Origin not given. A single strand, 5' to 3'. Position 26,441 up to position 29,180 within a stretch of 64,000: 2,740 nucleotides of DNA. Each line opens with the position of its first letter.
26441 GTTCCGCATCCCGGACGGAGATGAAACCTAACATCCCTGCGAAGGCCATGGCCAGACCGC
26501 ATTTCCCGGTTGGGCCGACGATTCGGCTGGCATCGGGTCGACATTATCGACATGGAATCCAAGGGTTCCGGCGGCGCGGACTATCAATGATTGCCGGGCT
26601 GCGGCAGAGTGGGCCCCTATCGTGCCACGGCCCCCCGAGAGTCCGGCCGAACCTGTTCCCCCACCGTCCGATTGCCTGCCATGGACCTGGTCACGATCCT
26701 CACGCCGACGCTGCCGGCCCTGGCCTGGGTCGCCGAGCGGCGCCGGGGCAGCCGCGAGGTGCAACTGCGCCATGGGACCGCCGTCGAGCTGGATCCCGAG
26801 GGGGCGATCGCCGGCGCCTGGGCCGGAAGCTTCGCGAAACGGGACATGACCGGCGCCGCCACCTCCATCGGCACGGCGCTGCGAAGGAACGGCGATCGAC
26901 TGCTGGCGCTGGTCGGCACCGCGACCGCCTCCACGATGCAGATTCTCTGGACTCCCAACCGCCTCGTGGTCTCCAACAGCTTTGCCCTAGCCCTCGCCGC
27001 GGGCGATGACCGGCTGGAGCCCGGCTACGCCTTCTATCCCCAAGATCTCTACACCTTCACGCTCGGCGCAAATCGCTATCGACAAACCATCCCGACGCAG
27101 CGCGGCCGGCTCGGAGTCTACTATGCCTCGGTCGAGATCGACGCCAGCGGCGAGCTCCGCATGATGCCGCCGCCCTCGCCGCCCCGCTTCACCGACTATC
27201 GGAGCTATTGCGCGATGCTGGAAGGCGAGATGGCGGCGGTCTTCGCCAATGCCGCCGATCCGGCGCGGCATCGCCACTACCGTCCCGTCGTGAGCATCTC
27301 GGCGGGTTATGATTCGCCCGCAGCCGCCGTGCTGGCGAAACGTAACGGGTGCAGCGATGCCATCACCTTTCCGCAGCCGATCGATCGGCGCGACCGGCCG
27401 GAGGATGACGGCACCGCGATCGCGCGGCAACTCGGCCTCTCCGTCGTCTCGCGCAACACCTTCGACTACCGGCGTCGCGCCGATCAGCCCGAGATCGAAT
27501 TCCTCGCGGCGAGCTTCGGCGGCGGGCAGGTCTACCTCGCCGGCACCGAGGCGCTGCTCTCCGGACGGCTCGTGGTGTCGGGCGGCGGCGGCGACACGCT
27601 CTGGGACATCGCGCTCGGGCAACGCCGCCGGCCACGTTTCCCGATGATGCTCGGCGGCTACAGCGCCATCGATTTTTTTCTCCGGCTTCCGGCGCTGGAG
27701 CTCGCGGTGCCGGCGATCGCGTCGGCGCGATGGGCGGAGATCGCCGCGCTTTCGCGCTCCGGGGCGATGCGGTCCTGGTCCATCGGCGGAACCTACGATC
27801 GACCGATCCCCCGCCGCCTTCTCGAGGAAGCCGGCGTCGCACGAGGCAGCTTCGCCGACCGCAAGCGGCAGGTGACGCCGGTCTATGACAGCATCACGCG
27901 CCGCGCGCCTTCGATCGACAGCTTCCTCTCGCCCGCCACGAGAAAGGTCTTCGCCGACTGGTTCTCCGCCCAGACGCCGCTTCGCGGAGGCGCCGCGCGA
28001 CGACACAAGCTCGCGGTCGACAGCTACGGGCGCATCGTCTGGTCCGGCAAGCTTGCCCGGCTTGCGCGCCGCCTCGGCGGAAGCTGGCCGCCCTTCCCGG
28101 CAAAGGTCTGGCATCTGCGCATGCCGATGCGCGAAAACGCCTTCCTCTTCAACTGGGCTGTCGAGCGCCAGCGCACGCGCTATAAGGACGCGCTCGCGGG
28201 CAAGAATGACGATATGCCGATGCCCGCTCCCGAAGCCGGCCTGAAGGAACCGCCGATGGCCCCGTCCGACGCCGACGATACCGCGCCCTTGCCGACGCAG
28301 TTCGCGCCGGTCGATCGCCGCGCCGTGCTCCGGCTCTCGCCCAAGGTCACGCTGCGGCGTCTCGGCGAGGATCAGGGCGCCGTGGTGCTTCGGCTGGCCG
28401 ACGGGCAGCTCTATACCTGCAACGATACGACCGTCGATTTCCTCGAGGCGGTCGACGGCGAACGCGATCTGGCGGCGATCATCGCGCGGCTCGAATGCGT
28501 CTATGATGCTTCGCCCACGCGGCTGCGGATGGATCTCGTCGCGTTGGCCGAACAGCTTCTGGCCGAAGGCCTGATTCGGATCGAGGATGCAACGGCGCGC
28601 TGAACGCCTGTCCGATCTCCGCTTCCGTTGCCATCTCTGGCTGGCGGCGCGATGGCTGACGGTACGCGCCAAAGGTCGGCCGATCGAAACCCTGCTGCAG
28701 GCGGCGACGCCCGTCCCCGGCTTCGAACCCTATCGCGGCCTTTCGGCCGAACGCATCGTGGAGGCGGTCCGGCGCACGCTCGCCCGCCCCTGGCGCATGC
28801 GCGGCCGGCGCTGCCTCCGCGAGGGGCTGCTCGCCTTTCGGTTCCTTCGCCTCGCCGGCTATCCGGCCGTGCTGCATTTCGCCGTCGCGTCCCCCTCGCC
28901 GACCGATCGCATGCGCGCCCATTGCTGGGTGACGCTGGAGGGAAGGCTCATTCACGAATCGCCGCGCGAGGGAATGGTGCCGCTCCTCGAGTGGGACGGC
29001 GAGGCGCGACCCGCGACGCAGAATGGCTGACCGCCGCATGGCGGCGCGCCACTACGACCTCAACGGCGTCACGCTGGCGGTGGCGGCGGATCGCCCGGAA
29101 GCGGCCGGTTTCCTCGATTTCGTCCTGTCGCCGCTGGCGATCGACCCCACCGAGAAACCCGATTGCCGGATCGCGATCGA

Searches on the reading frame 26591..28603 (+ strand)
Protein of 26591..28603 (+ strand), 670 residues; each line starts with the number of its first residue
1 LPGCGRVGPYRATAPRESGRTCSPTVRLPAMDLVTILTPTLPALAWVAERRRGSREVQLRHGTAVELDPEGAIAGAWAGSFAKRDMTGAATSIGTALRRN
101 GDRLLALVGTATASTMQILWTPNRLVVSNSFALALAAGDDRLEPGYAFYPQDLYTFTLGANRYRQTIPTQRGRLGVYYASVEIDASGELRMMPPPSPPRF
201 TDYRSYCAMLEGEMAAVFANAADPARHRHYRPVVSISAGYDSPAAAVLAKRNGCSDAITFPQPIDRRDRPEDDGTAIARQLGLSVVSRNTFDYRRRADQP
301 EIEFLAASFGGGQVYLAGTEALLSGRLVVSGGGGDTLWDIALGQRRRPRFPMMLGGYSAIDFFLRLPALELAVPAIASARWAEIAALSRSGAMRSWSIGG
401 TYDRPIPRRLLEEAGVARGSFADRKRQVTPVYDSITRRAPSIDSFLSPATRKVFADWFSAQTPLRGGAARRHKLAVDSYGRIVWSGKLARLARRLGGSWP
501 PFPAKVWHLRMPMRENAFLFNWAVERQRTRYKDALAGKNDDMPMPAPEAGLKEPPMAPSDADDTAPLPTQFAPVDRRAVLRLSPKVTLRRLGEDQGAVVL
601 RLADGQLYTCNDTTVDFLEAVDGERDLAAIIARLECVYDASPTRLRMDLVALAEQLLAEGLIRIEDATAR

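Call 5: search_protein_families(library=pfam, proteins=[window:26591-28603:+], max_evalue=0.01)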
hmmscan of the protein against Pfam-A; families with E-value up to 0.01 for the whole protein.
window:26591-28603:+ (670 aa): 1 family
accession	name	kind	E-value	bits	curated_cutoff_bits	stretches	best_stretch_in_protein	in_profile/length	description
PF05402.18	PqqD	-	1.5e-09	38.5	23.4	1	597-662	2-67/67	Coenzyme PQQ synthesis protein D (PqqD)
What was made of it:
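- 26681..28603 (+): 640-aa fusion protein. The N-terminal ~510 aa (modelled with confidence to about residue 510, then a disordered linker at 513-533) have a divergent asparagine-synthetase B / beta-lactam-synthetase fold with the PP-loop-like motif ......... The C-terminus is a PqqD/B1 leader-binding domain. PqqD PF05402 (call 5).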

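Call 6: search_protein_families(library=ncbifam, proteins=[window:26591-28603:+], max_evalue=0.01)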
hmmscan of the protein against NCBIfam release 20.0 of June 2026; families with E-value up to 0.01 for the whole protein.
window:26591-28603:+ (670 aa): 3 families
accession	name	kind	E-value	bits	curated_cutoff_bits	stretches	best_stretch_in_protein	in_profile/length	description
TIGR03859.1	PQQ_PqqD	equivalog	4.3e-05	23.3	46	1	595-662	15-80/81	pyrroloquinoline quinone biosynthesis peptide chaperone PqqD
NF033530.1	lasso_PqqD_Strm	exception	0.0011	19.1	70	1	594-662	10-78/78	lasso peptide biosynthesis PqqD family chaperone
NF002535.0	PRK02079.1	equivalog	0.0043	16.8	101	0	593-654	22-81/92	pyrroloquinoline quinone biosynthesis peptide chaperone PqqD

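Call 49: search_protein_families(library=pfam, proteins=[window:26681-28300:+], max_evalue=1)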
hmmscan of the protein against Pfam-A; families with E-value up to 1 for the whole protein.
window:26681-28300:+ (540 aa): 0 families

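Call 50: search_solved_structures(query=window:26681-28300:+, max_evalue=10, show_alignments=2)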
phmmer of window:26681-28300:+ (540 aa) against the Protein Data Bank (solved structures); distinct sequences matched with E-value up to 10: 2.
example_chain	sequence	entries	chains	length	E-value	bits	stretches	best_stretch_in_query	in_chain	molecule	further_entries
9vh4_C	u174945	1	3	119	0.37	12.9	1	447-508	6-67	nanobody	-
7sal_C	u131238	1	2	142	1.2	11.2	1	444-508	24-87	LaM6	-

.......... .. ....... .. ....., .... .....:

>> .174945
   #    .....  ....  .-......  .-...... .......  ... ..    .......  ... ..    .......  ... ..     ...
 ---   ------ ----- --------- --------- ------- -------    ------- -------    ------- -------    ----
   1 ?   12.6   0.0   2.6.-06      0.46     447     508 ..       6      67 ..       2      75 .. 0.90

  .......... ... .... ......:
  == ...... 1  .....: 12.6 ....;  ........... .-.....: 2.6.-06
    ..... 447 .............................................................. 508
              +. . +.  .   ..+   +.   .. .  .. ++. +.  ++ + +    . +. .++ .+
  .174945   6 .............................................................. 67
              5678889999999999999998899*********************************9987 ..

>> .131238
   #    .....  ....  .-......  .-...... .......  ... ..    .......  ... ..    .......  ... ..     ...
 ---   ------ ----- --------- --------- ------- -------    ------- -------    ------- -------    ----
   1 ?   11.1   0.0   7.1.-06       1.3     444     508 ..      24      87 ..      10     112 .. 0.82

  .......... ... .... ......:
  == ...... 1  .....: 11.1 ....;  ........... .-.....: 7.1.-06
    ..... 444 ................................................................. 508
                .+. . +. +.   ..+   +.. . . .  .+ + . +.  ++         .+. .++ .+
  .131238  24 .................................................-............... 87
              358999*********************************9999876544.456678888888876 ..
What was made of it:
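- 26681..28603 (+): No sequence-level hit for the N-terminal part (calls 49, 50).
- On Lasso peptide biosynthetic cluster: There is no Pfam or PDB sequence hit (calls 5, 49, 50).
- Tried and rejected: Sequence-level searches of the 540-aa N-terminal part of the B1 fusion found nothing (calls 49, 50).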

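Call 51: find_homologous_proteins(query=window:26681-28603:+, max_evalue=0.001)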
Query window:26681-28603:+ (640 aa): 63 proteins with E <= 0.001 among 8000 candidates.
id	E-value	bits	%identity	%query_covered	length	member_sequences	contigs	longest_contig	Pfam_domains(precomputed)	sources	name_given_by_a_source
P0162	0.0e+0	1301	92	100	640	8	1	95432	PF05402.19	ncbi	-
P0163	0.0e+0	1288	90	100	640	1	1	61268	PF05402.19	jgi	-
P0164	9.7e-257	872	62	100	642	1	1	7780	PF05402.19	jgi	jgi:hypothetical protein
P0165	2.1e-254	864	62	100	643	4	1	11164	PF05402.19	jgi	-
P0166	4.5e-174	599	55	79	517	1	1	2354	-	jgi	jgi:hypothetical protein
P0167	2.6e-170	586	55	78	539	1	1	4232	-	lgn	-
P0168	4.1e-170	586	54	80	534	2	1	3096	-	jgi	jgi:hypothetical protein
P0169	1.1e-169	584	55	78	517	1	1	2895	-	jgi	jgi:hypothetical protein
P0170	3.7e-169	583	54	77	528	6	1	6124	-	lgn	-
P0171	1.5e-168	581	54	78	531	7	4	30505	-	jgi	jgi:hypothetical protein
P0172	3.2e-168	579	55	76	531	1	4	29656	-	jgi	jgi:hypothetical protein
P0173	3.7e-167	576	51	80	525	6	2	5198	-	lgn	-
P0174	6.9e-167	575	53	80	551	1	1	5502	-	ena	-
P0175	2.1e-166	573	52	80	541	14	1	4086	-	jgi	jgi:hypothetical protein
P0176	3.1e-166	573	54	78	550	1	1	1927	-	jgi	jgi:hypothetical protein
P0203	3.3e-130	454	44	78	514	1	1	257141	-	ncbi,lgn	ncbi:MAG: hypothetical protein WD871_13265 [Xanthobacteraceae bacterium]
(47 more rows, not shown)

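Call 61: predict_structure(alignment_id=A4)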
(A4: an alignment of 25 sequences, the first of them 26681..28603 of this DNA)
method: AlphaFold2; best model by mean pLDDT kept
length: 640 residues; sequences in the alignment: 25
mean_pLDDT: 87.5   pTM: 0.77
mean pLDDT of the five models: 87.5, 87.0, 86.4, 85.0, 83.5
residues with pLDDT >= 90: 378; 70-90: 199; 50-70: 35; < 50: 28
segments of 3 or more residues with pLDDT < 50: 513-533, 564-567
pLDDT, mean of each block of 10 residues (from residue 1): 95 98 94 96 97 94 97 95 96 97 98 93 83 85 95 94 91 97 98 97 95 97 97 89 94 96 92 91 91 96 93 85 88 96 95 96 92 92 90 80 84 91 95 89 91 83 81 78 91 96 85 43 37 66 76 79 52 66 82 79 82 83 87 68
secondary structure, 60 per line:
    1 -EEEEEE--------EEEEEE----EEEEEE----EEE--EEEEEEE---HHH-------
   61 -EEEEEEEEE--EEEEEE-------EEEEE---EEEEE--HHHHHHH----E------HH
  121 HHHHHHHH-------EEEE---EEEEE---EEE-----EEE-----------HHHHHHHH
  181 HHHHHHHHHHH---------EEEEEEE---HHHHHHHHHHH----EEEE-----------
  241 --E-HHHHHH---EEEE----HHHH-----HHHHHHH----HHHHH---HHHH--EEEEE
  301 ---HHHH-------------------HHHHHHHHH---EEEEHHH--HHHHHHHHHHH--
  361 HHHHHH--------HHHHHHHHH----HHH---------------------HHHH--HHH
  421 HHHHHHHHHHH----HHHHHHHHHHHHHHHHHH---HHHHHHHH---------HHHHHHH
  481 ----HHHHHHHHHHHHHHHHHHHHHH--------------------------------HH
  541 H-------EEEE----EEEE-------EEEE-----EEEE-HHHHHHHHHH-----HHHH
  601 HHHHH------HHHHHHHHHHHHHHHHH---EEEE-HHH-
elements in order: E2-7 E16-21 E26-31 E36-38 E41-47 E62-70 E73-78 E86-90 E94-98 H101-107 H119-128 E136-139 E143-147 E151-153 E159-161 H173-191 E201-207 H211-221 E226-229 H245-250 E254-257 H262-265 H271-277 H282-286 H290-293 E296-300 H304-307 H327-335 E339-342 H348-358 H361-366 H375-383 H412-415 H418-431 H436-453 H457-464 H474-480 H485-506 E549-552 E557-560 E568-571 E577-580 H582-591 H597-605 H612-628 E632-635
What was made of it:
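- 26681..28603 (+): AlphaFold2 pLDDT 87.5 (call 61).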

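Call 63: fold_search(model_id=the predicted structure, library=pdb)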
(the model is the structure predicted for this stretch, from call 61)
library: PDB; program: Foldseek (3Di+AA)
matches with E <= 10: 1289; with E <= 0.001: 22
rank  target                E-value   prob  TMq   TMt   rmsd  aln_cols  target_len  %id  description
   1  1mbz_A                4.9e-11  1.00  0.35  0.43  12.6       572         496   15  BETA-LACTAM SYNTHETASE WITH TRAPPED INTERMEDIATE (released 2002-10-23)
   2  1mc1_A                1.1e-10  1.00  0.34  0.42  12.6       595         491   16  BETA-LACTAM SYNTHETASE WITH PRODUCT (DGPC), AMP AND PPI (released 2002-10-23)
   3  1m1z_A                1.9e-10  1.00  0.38  0.48   8.1       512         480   17  BETA-LACTAM SYNTHETASE APO ENZYME (released 2002-10-23)
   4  1mb9_A                2.2e-10  1.00  0.34  0.42   9.2       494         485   16  BETA-LACTAM SYNTHETASE COMPLEXED WITH ATP (released 2002-10-23)
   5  1mb9_B                4.1e-10  1.00  0.36  0.45  12.7       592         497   14  BETA-LACTAM SYNTHETASE COMPLEXED WITH ATP (released 2002-10-23)
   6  1jgt_B                5.1e-10  1.00  0.36  0.44  11.2       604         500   16  CRYSTAL STRUCTURE OF BETA-LACTAM SYNTHETASE (released 2001-12-28)
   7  1jgt_A                6.9e-10  1.00  0.37  0.46  12.4       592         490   15  CRYSTAL STRUCTURE OF BETA-LACTAM SYNTHETASE (released 2001-12-28)
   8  1mbz_B                1.0e-09  1.00  0.37  0.46  10.6       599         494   16  BETA-LACTAM SYNTHETASE WITH TRAPPED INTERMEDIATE (released 2002-10-23)
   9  1mc1_B                1.2e-09  1.00  0.38  0.46  10.7       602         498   16  BETA-LACTAM SYNTHETASE WITH PRODUCT (DGPC), AMP AND PPI (released 2002-10-23)
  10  1m1z_B                2.7e-09  1.00  0.37  0.46  12.0       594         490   15  BETA-LACTAM SYNTHETASE APO ENZYME (released 2002-10-23)
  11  1q15_A                4.5e-08  1.00  0.30  0.37   9.5       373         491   13  Carbapenam Synthetase (released 2003-11-04)
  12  1q19_A                2.8e-07  1.00  0.30  0.37   9.8       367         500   14  Carbapenam Synthetase (released 2003-11-04)
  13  1q15_D                8.2e-07  1.00  0.30  0.38   9.9       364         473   13  Carbapenam Synthetase (released 2003-11-04)
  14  7ylz_A                1.6e-06  1.00  0.27  0.29  15.7       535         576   13  Unliganded form of hydroxyamidotransferase TsnB9 (released 2023-05-31)
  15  7ylz_B                2.0e-06  1.00  0.29  0.32  17.6       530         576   12  Unliganded form of hydroxyamidotransferase TsnB9 (released 2023-05-31)
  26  6jx3_B                1.1e-02  1.00  0.12  0.77   2.5        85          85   21  Lasso peptide synthetase B1 complexed with the leader peptide (released 2019-06-26)
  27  5v1v_A                1.2e-02  1.00  0.12  0.80   1.9        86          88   15  TbiB1 in Complex with the TbiA(alpha) Leader Peptide (released 2018-09-05)
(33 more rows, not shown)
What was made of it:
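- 26681..28603 (+): Foldseek: 1mbz beta-lactam synthetase 4.9e-11, carbapenam synthetase, AsnB, and lasso B1 structures 6jx3/5v1v for the C-terminus (call 63).
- On Lasso peptide biosynthetic cluster: The C-terminus of the fusion protein matches the lasso B1 structures 6jx3 and 5v1v (call 63). The predicted fold matches beta-lactam synthetase, carbapenam synthetase and AsnB (call 63).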

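Call 64: find_encoding_contigs(protein=P0203, flank=10000, max_places=1)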
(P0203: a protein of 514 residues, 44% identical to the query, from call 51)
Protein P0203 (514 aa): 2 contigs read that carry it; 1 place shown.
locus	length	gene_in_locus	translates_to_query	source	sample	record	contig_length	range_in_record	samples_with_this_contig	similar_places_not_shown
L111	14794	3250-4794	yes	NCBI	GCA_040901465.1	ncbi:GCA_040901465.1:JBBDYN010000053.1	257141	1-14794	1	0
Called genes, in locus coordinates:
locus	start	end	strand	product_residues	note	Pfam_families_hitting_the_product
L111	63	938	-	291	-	PF01717:Meth_synt_2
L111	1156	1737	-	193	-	PF13302:Acetyltransf_3, PF00583:Acetyltransf_1 (weak), PF13523:Acetyltransf_8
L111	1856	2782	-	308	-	PF00551:Formyl_trans_N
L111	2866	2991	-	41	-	-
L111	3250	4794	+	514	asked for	-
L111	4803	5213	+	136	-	-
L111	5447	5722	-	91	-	-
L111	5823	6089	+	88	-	-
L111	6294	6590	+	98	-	PF05402:PqqD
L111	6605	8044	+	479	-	PF13471:Transglut_core3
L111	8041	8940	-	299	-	PF14907:NTP_transf_5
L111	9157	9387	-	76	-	-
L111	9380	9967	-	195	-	PF13302:Acetyltransf_3, PF00583:Acetyltransf_1 (weak), PF13523:Acetyltransf_8 (weak)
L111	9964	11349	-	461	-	PF00501:AMP-binding, PF13193:AMP-binding_C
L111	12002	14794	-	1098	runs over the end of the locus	PF00501:AMP-binding, PF13193:AMP-binding_C, PF00550:PP-binding, PF00668:Condensation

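Call 67: search_protein_families(library=pfam, proteins=[L111:6605-8044:+, L111:1156-1737:-], max_evalue=0.001)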
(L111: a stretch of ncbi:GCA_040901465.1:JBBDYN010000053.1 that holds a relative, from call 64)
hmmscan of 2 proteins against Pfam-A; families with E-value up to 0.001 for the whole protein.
L111:6605-8044:+ (479 aa): 1 family
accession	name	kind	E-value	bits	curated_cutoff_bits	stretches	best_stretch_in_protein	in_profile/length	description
PF13471.12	Transglut_core3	-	2.6e-10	40.7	26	1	38-120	31-108/117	Transglutaminase-like superfamily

L111:1156-1737:- (193 aa): 4 families
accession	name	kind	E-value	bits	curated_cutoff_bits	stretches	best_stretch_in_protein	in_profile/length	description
PF13302.13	Acetyltransf_3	-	7.3e-12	46.6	25.4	1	22-155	6-138/138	Acetyltransferase (GNAT) domain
PF13523.12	Acetyltransf_8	-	1.4e-07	31.7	27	1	100-159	83-142/145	Acetyltransferase (GNAT) domain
PF00583.31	Acetyltransf_1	-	5.3e-07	30.4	20.7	1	47-154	16-116/116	Acetyltransferase (GNAT) family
PF13420.13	Acetyltransf_4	-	4.9e-05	23.8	24.3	1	99-175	79-154/155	Acetyltransferase (GNAT) domain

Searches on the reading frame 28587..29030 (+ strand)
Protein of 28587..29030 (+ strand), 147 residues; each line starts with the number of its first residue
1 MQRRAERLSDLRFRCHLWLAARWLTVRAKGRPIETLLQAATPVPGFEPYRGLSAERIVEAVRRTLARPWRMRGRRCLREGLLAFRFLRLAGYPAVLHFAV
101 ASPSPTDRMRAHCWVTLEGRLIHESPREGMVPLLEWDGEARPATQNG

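Call 8: search_protein_families(library=pfam, proteins=[window:28587-29030:+], max_evalue=0.01)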
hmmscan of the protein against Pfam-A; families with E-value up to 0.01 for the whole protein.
window:28587-29030:+ (147 aa): 1 family
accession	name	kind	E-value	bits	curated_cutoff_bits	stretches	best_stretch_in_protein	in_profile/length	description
PF13471.12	Transglut_core3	-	1.2e-13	51.4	26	1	22-127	6-107/117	Transglutaminase-like superfamily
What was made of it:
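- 28587..29030 (+): Lasso-type leader peptidase B2 (transglutaminase-like). PF13471 51 bits (call 8).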
